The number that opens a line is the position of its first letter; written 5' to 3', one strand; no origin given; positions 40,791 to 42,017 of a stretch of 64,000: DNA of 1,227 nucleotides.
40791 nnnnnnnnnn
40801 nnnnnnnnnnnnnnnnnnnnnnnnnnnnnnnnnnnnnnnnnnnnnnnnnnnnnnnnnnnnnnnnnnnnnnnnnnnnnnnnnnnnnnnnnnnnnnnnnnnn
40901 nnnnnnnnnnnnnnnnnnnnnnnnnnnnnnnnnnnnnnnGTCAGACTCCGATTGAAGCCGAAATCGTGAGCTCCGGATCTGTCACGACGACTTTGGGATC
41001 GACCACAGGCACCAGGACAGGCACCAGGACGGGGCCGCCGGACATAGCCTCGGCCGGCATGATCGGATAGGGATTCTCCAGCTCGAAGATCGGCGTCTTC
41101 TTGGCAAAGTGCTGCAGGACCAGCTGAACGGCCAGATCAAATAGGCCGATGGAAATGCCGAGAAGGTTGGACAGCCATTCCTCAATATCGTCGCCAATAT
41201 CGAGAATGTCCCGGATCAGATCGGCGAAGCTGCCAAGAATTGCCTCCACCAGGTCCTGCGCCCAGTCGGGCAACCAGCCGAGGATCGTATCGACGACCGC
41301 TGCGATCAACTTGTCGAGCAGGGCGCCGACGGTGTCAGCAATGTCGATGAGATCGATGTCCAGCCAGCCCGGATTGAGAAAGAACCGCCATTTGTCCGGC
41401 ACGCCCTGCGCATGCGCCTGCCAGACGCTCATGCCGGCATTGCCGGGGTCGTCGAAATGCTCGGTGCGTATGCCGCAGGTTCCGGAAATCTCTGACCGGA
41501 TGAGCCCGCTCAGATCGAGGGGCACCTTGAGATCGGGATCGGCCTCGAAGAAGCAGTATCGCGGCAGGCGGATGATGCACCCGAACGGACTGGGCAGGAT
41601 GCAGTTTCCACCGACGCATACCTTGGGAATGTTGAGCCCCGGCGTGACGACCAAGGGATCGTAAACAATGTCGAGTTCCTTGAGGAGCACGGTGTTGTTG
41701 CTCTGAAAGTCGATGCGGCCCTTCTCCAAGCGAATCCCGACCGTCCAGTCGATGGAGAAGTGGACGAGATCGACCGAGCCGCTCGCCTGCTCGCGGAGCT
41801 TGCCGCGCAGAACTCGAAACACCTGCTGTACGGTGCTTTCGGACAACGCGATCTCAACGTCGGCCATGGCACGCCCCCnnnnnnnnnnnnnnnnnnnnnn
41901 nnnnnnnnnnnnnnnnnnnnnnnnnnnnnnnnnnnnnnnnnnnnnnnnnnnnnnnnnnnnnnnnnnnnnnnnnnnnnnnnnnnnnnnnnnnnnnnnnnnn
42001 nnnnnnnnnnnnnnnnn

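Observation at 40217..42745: Uncharacterised three-gene operon (two tubular-lipid-binding-like proteins and a permuted cupredoxin-like protein) inserted between tail genes I and J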

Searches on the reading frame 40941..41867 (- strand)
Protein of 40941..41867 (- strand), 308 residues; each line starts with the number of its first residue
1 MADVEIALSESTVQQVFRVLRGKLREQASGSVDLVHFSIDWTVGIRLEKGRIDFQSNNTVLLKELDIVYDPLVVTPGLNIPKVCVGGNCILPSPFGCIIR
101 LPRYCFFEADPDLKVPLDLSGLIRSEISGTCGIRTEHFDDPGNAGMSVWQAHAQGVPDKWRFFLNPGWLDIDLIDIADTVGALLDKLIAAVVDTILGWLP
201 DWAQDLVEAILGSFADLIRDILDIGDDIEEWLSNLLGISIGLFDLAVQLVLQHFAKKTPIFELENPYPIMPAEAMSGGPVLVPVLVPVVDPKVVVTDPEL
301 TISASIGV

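Call 3: search_protein_families(library=pfam, proteins=[window:40941-41867:-], max_evalue=1)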
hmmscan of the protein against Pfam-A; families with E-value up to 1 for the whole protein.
window:40941-41867:- (308 aa): 0 families

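Call 4: search_protein_families(library=phrogs, proteins=[window:40941-41867:-], max_evalue=1)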
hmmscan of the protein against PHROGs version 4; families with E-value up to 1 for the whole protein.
window:40941-41867:- (308 aa): 3 families
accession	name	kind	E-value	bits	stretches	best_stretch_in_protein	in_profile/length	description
phrog_1535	-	tail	0.088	11.9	1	149-256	533-629/1152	tail length tape measure protein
phrog_32058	-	unknown function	0.31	12.4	1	195-230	14-51/56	-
phrog_26908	-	unknown function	0.35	10.5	1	172-252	310-394/615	-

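Call 5: search_protein_families(library=padloc, proteins=[window:40941-41867:-], max_evalue=1)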
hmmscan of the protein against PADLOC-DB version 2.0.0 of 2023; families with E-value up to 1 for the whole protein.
window:40941-41867:- (308 aa): 0 families

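Call 6: search_protein_families(library=ncbifam, proteins=[window:40941-41867:-], max_evalue=1)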
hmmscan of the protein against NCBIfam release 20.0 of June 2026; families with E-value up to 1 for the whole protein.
window:40941-41867:- (308 aa): 0 families

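Call 11: search_solved_structures(query=window:40941-41867:-, max_evalue=10)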
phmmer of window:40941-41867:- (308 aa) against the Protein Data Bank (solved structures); distinct sequences matched with E-value up to 10: 2.
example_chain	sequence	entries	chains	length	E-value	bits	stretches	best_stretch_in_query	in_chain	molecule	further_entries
7naa_A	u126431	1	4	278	0.0023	20.5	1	119-186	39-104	Non-specific serine/threonine protein kinase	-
2yoo_A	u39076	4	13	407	0.15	14.6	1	161-258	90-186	P450 HEME-THIOLATE PROTEIN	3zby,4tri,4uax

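Call 13: find_homologous_proteins(query=window:40941-41867:-)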
Query window:40941-41867:- (308 aa): 148 proteins with E <= 0.001 among 3268 candidates; the best 120 are listed.
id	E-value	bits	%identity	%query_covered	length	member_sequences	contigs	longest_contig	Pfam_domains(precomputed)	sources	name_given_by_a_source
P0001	3.0e-202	689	100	100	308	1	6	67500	-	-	-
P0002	2.6e-162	558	79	100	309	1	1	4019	-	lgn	-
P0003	5.8e-144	497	68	100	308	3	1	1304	-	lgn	-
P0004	6.7e-115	402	59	100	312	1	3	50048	-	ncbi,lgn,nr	ncbi:MAG TPA: hypothetical protein VHM92_10455 [Allosphingosinicella sp.]|nr:hypothetical protein [A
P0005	8.7e-114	398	58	100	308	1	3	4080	-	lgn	-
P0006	5.3e-113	396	57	100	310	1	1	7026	-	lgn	-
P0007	2.6e-112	393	56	100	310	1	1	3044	-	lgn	-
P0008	4.1e-112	393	56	100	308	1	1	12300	-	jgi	-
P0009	7.6e-112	392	57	100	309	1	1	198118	-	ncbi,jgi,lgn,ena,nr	ncbi:MAG TPA: hypothetical protein VMS43_09625 [Allosphingosinicella sp.]|nr:hypothetical protein [A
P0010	3.2e-110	386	58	100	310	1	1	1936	-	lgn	-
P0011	3.7e-109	383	54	100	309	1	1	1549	-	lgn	-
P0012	3.9e-109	383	55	100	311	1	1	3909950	-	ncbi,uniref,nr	ncbi:hypothetical protein GM415_15580 [Pseudodesulfovibrio cashew]|uniref:Uncharacterized protein n=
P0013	5.0e-109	383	56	100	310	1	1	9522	-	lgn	-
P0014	1.5e-108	381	56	99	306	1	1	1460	-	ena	-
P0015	1.6e-108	381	52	100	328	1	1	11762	-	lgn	-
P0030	1.3e-104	368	54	100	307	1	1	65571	-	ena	-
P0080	1.6e-95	338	53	100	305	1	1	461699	-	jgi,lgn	jgi:hypothetical protein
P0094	6.0e-89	317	52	100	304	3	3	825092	-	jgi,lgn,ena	-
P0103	8.1e-85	303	50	100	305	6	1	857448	-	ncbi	-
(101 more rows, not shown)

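Call 14: find_encoding_contigs(protein=P0012, flank=10000, max_places=2)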
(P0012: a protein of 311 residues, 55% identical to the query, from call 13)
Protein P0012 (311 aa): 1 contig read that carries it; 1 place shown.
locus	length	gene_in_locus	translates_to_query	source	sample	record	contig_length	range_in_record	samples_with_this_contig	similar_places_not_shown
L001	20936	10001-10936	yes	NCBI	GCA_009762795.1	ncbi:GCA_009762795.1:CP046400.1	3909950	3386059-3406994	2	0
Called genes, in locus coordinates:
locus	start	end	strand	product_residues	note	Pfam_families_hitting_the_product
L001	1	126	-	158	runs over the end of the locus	-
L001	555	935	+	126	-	-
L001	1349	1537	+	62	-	-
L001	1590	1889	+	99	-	-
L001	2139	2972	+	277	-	PF13481:AAA_25, PF03796:DnaB_C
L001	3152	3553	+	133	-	-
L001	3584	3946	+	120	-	-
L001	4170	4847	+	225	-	-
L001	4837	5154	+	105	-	-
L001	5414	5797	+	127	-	-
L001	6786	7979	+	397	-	PF00589:Phage_integrase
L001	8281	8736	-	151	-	PF02639:DUF188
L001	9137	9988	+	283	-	-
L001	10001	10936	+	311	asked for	-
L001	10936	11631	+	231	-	-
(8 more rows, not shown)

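Call 15: find_encoding_contigs(protein=P0009, flank=10000, max_places=2)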
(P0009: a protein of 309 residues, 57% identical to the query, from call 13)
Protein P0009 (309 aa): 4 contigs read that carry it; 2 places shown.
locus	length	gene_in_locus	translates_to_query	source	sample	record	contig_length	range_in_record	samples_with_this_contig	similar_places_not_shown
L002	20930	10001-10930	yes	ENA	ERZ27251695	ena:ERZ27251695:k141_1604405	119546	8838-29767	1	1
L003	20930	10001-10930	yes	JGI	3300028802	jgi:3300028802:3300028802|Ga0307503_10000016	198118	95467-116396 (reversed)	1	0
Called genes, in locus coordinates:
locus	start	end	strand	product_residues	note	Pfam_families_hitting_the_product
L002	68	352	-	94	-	PF04380:BMFP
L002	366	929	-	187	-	PF03073:TspO_MBR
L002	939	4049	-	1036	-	PF00873:ACR_tran, PF03176:MMPL, PF02355:SecD_SecF_C (weak)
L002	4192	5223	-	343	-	PF25917:BSH_RND (weak), PF25944:Beta-barrel_RND, PF25954:Beta-barrel_RND_2, PF25967:RND-MFP_C, PF25975:CzcB_C (weak), PF25989:YknX_C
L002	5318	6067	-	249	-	PF01479:S4 (weak), PF01728:FtsJ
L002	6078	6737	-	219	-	-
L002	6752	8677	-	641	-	PF13292:DXP_synthase_N, PF00676:E1_dh (weak), PF02779:Transket_pyr, PF02780:Transketolase_C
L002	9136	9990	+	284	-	-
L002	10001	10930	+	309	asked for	-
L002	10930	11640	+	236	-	-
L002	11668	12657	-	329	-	PF13521:AAA_28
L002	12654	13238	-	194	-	PF04973:NMN_transporter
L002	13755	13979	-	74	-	-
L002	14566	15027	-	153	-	PF01475:FUR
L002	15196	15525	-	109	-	PF03203:MerC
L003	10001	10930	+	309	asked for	-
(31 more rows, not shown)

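Call 24: find_encoding_contigs(protein=P0094, flank=8000, max_places=1)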
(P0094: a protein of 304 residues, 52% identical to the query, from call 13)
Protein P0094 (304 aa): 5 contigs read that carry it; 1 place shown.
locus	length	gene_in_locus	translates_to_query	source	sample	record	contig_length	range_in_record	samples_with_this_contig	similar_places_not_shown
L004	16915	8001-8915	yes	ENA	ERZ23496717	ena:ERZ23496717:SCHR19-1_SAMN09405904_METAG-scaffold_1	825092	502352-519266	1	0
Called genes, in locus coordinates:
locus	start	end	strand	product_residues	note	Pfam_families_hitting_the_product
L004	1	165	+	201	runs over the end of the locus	PF00881:Nitroreductase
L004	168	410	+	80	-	-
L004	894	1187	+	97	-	-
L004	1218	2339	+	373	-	PF00724:Oxidored_FMN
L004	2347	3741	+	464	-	PF00171:Aldedh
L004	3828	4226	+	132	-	PF03928:HbpS-like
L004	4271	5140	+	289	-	PF01226:Form_Nir_trans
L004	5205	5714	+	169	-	PF14059:DUF4251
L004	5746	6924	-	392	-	PF07690:MFS_1, PF00083:Sugar_tr (weak)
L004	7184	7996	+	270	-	-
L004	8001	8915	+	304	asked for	-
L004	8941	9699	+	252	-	-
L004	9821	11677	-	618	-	-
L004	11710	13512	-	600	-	PF26696:PTL_trimer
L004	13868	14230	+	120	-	PF13564:DoxX_2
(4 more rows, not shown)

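Call 25: find_encoding_contigs(protein=P0103, flank=8000, max_places=1)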
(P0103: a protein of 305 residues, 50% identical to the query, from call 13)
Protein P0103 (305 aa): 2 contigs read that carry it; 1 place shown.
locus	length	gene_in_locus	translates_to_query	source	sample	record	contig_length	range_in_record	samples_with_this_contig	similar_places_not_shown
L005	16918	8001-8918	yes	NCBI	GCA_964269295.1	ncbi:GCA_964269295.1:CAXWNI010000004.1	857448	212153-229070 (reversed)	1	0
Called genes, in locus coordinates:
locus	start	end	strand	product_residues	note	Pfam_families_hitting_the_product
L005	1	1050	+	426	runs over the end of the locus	PF04055:Radical_SAM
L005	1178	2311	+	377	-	PF07690:MFS_1, PF13347:MFS_2 (faint), PF07690:MFS_1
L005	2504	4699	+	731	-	PF00041:fn3 (faint), PF18962:Por_Secre_tail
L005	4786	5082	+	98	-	-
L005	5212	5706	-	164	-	PF07617:DUF1579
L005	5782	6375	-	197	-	PF07617:DUF1579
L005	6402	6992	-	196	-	PF07617:DUF1579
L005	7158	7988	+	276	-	-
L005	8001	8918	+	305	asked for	-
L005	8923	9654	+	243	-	-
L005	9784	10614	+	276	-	-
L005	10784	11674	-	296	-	-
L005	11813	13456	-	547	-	PF00118:Cpn60_TCP1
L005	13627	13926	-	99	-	PF00166:Cpn10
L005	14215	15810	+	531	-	PF18962:Por_Secre_tail (weak)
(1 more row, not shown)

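Call 26: find_encoding_contigs(protein=P0080, flank=8000, max_places=1)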
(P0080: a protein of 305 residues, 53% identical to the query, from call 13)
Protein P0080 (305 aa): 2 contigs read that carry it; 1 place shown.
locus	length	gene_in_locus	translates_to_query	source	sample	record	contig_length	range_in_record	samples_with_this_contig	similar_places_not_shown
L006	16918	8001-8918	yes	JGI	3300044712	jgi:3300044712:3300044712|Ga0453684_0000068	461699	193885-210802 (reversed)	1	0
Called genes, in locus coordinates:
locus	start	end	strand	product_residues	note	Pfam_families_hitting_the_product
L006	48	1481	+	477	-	PF00199:Catalase, PF06628:Catalase-rel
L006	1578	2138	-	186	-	-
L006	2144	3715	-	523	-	-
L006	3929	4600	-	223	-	-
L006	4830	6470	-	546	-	PF03958:Secretin_N, PF00263:Secretin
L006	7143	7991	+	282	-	-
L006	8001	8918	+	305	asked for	-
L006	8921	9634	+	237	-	-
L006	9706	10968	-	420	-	-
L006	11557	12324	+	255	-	-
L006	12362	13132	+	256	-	PF00112:Peptidase_C1, PF13529:Peptidase_C39_2 (faint)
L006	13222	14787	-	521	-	PF00329:Complex1_30kDa, PF00346:Complex1_49kDa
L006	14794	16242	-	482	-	PF00361:Proton_antipo_M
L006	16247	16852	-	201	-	-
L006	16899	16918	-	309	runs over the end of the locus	PF00146:NADHdh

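Call 27: predict_structure(alignment_id=A1)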
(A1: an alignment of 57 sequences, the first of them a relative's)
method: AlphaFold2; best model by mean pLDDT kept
length: 308 residues; sequences in the alignment: 57
mean_pLDDT: 82.2   pTM: 0.69
mean pLDDT of the five models: 82.2, 75.7, 72.2, 71.0, 68.9
residues with pLDDT >= 90: 92; 70-90: 169; 50-70: 46; < 50: 1
segments of 3 or more residues with pLDDT < 50: none
pLDDT, mean of each block of 10 residues (from residue 1): 84 88 88 79 92 91 92 81 67 77 63 77 91 92 93 93 88 79 77 71 68 65 70 82 87 84 89 76 88 89 85
secondary structure, 60 per line:
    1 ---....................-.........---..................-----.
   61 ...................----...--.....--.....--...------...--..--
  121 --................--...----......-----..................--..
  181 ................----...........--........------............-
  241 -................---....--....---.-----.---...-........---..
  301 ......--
elements in order: E4-9 H10-23 E25-33 E37-54 E60-79 E84-86 E89-93 E96-100 E103-105 E112-114 E123-138 H148-153 E159-176 H179-196 H201-211 H214-221 H228-239 H242-257 E261-264 E267-270 E284-286 E288-295 E299-306

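Call 30: fold_search(model_id=the predicted structure, library=pdb)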
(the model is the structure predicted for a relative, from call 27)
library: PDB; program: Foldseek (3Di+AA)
matches with E <= 10: 260; with E <= 0.001: 0
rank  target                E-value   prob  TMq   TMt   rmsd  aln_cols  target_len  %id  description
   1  1ewf                  6.8e-03  0.77  0.26  0.19  15.7       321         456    7  THE 1.7 ANGSTROM CRYSTAL STRUCTURE OF BPI (released 2000-06-21)
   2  2obd_A                7.2e-03  0.84  0.27  0.20  16.2       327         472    9  Crystal Structure of Cholesteryl Ester Transfer Protein (released 2007-01-23)
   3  1bp1                  1.4e-02  0.92  0.33  0.25  12.5       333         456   10  CRYSTAL STRUCTURE OF BPI, THE HUMAN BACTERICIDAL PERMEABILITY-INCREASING PROTEIN (released 1997-09-04)
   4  3uv1_A                2.8e-02  0.35  0.17  0.25  18.6       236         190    7  Crystal structure a major allergen from dust mite (released 2012-10-17)
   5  9hae_C                2.8e-02  0.35  0.17  0.24  12.7       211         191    8  Dust mite allergen Der f 7 with computationally designed DerF7_b2 binder (released 2024-12-18)
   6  4m4d_A                3.7e-02  0.47  0.25  0.19  14.5       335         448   10  Crystal structure of lipopolysaccharide binding protein (released 2013-10-30)
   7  4m4d_B                5.1e-02  0.35  0.21  0.16  13.1       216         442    9  Crystal structure of lipopolysaccharide binding protein (released 2013-10-30)
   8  4koo_C                9.9e-02  0.14  0.11  0.19  22.4       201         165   11  Crystal Structure of WHY1 from Arabidopsis thaliana (released 2013-11-13)
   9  6x1q_A                1.0e-01  0.10  0.09  0.03  23.4       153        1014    9  1.8 Angstrom resolution structure of b-galactosidase with a 200 kV cryoARM electron microscope (released 2020-07-01)
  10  1rky_A                1.3e-01  0.09  0.11  0.05  24.9       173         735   11  PPLO + Xe (released 2004-12-07)
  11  1w7c_A                1.4e-01  0.07  0.11  0.05  24.9       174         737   10  PPLO at 1.23 Angstroms (released 2006-08-31)
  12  1px4_A                1.4e-01  0.07  0.08  0.04  24.2       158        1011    8  E. COLI (LACZ) BETA-GALACTOSIDASE (G794A) WITH IPTG BOUND (released 2004-06-15)
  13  3iaq_A                1.5e-01  0.08  0.08  0.03  22.8       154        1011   10  E. coli (lacz) beta-galactosidase (E416V) (released 2009-12-29)
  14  6l7a_A                2.5e-01  0.09  0.12  0.14  20.4       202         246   10  CsgFG complex in Curli biogenesis system (released 2020-01-15)
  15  3vd9_A                2.5e-01  0.06  0.08  0.03  23.3       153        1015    9  E. coli (lacZ) beta-galactosidase (N460S) in complex with IPTG (released 2012-04-11)
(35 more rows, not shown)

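Call 48: search_solved_structures(query=A1, max_evalue=10)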
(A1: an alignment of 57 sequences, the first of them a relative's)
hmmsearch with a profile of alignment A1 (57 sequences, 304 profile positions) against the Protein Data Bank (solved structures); distinct sequences matched with E-value up to 10: 3.
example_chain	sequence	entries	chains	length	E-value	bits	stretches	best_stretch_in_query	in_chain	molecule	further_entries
8zdo_v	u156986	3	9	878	0.055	15.8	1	184-251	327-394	Central fiber protein (gp20)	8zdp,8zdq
1xko_A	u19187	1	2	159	1.4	11.2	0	77-118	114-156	CHEMOTAXIS protein cheX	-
1squ_A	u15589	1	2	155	1.4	11.2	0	77-118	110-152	CheX protein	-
